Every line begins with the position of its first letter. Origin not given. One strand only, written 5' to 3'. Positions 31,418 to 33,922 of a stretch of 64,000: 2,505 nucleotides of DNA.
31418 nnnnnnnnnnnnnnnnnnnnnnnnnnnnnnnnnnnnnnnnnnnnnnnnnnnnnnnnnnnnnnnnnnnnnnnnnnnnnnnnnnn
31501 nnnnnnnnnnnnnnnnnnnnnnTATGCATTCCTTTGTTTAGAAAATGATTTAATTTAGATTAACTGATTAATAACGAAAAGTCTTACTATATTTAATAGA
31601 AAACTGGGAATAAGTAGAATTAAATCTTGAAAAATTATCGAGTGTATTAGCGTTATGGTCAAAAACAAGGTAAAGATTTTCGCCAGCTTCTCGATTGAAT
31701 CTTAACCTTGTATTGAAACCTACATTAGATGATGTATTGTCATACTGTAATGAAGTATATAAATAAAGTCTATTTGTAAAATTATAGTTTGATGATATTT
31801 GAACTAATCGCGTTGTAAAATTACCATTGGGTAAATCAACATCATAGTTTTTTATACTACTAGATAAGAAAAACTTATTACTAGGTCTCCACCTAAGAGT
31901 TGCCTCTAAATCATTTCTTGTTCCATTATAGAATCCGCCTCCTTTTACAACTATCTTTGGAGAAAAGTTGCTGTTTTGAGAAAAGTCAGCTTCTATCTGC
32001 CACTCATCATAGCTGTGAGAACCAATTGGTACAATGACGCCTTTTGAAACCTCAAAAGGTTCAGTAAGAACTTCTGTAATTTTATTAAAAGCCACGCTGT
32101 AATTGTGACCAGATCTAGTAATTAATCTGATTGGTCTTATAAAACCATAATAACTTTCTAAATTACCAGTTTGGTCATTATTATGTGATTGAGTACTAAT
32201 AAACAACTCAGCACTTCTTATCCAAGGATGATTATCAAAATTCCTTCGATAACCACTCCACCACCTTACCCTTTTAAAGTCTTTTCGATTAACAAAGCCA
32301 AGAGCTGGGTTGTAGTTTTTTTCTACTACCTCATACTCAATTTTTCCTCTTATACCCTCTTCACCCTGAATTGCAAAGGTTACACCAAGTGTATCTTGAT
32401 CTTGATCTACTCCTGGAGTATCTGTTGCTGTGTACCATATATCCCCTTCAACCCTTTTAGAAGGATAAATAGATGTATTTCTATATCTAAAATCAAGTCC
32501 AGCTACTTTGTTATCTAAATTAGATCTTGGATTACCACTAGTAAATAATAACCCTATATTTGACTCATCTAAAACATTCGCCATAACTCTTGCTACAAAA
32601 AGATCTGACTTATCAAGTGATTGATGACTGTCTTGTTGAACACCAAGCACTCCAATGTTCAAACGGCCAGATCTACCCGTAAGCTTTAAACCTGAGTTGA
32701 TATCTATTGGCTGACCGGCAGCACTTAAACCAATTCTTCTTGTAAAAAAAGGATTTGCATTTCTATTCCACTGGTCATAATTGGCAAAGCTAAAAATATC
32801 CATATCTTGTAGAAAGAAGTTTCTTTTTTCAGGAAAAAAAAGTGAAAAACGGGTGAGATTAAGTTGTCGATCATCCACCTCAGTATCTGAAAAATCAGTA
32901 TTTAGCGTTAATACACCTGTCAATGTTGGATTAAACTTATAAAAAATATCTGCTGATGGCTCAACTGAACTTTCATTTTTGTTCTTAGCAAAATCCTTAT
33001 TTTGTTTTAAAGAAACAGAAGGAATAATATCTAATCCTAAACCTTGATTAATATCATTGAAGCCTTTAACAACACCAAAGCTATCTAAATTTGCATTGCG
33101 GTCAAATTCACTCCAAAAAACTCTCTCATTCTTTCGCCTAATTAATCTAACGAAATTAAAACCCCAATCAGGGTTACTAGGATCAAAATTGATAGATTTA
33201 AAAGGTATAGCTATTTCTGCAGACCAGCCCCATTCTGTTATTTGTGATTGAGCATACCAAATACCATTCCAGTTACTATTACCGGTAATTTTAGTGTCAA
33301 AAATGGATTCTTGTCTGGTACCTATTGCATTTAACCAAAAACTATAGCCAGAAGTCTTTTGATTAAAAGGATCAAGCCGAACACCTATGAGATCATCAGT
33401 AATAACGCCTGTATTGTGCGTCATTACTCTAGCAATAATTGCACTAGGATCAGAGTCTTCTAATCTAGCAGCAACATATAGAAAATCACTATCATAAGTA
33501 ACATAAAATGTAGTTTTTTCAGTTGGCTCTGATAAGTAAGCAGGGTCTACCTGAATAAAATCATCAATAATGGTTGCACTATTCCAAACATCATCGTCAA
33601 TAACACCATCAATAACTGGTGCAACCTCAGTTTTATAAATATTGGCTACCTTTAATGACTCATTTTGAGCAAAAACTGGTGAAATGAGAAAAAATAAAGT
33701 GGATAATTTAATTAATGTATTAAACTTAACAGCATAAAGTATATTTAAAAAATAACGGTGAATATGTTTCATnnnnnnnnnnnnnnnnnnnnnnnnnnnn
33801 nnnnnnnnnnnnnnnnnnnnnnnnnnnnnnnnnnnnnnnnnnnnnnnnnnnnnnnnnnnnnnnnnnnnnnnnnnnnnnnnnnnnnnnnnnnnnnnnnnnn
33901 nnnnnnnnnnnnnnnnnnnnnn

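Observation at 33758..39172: FAD-oxidoreductase::SelD fusion directly abutting a 1061-aa membrane / spermidine-synthase-like / TPR protein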

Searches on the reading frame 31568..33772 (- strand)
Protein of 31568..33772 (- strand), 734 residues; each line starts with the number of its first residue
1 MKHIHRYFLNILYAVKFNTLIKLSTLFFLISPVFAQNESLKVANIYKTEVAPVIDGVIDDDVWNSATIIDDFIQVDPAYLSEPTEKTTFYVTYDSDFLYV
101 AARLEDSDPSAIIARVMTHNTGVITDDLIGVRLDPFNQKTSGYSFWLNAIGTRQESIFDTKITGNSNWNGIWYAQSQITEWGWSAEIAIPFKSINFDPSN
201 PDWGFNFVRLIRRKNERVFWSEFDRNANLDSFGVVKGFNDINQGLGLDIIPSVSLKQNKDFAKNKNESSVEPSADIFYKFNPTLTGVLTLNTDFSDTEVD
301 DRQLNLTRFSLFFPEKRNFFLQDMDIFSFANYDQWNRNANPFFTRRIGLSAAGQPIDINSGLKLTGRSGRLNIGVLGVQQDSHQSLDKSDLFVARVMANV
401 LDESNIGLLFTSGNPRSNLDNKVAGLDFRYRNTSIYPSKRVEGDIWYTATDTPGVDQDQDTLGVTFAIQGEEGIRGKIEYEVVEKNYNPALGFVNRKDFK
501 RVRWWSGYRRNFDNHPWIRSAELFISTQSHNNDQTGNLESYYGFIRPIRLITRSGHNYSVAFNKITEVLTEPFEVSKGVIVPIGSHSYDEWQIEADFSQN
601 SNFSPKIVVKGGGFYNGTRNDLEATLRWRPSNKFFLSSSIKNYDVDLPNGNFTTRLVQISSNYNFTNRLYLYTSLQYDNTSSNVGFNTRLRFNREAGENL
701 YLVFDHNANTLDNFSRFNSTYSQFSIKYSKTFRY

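Call 5: search_protein_families(library=pfam, proteins=[window:31568-33772:-], max_evalue=0.01)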
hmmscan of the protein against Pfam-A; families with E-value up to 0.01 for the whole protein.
window:31568-33772:- (734 aa): 2 families
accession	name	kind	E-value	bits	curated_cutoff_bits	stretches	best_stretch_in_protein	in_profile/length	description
PF19313.5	DUF5916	-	3e-15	56.4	22.6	2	247-355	5-102/572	Domain of unknown function (DUF5916)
PF06452.16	CBM9_1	-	2.2e-09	37.9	23.4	1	54-208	1-147/185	Carbohydrate family 9 binding domain-like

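Call 6: search_protein_families(library=ncbifam, proteins=[window:31568-33772:-], max_evalue=0.01)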
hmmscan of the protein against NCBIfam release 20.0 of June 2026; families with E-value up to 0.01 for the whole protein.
window:31568-33772:- (734 aa): 0 families
